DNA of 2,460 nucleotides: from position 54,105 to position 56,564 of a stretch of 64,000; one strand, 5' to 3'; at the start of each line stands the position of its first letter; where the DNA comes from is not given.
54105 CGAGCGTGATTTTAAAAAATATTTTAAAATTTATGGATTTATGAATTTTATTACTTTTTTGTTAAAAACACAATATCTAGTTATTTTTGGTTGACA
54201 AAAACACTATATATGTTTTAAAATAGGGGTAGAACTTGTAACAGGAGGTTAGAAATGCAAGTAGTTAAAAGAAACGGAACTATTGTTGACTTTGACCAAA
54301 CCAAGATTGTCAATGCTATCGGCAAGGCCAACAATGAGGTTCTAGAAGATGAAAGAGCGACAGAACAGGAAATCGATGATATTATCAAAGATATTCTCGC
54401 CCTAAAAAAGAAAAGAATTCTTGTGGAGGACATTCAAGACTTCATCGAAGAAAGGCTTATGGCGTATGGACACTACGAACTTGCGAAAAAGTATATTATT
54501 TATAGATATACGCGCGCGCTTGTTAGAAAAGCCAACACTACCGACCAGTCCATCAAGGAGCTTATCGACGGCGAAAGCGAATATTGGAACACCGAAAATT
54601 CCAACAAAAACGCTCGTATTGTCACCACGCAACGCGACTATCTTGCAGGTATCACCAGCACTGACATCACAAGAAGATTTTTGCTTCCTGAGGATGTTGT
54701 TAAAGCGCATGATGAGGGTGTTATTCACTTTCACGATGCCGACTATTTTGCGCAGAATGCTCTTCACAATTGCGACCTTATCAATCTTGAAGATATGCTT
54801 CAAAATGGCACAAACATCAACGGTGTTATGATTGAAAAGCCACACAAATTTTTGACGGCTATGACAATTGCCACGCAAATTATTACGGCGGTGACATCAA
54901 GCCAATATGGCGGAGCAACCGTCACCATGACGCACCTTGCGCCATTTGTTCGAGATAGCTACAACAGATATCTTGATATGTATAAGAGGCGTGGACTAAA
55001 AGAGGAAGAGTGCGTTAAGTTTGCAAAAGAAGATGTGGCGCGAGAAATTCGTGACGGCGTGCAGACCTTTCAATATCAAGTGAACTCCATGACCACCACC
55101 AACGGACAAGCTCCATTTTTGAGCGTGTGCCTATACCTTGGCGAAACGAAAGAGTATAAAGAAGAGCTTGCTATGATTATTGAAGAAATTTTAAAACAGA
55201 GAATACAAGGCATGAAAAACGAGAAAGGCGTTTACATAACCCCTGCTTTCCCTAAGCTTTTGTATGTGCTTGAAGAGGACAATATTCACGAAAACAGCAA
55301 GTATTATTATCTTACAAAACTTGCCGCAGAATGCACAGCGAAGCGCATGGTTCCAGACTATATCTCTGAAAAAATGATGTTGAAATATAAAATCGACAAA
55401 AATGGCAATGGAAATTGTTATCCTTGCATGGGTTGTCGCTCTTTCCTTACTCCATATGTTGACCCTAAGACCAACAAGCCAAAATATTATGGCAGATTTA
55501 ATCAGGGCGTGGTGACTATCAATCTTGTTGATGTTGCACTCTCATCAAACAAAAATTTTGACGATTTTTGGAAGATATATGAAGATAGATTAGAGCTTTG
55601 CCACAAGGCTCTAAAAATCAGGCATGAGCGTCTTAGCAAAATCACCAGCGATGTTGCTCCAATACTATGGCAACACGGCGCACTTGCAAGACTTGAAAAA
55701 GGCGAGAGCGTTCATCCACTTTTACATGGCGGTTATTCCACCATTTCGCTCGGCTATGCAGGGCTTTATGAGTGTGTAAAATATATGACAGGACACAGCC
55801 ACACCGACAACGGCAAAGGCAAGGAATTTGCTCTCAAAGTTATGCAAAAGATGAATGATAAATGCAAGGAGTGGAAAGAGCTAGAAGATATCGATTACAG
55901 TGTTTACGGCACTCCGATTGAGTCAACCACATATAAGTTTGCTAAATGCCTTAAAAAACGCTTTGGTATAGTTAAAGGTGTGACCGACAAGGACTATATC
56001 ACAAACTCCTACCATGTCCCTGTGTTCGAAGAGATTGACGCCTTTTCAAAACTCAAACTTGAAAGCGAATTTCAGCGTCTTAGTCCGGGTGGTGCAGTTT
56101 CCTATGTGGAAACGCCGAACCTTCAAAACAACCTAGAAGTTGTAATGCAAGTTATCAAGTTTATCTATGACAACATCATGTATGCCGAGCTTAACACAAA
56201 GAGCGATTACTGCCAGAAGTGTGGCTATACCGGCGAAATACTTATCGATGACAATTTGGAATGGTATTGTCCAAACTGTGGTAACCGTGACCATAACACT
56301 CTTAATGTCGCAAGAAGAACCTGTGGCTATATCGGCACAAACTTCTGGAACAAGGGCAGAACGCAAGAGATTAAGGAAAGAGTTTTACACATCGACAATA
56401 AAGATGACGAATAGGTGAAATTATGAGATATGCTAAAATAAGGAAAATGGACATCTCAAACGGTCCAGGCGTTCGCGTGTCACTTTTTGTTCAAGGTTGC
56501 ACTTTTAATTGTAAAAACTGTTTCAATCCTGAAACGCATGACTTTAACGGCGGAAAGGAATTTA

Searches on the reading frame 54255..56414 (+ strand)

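Call 41: search_protein_families(library=pfam, proteins=[window:54255-56414:+], max_evalue=0.000001)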
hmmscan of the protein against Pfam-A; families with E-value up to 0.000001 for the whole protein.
window:54255-56414:+ (719 aa): 3 families
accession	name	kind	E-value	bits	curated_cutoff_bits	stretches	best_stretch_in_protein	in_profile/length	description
PF13597.11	NRDD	-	1.5e-186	621.8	26.2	1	114-712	1-562/562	Anaerobic ribonucleoside-triphosphate reductase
PF03477.21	ATP-cone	-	3.2e-20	72.9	25.8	1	1-87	1-86/88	ATP cone domain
PF01228.26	Gly_radical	-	1e-17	65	22.2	1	592-694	3-103/106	Glycine radical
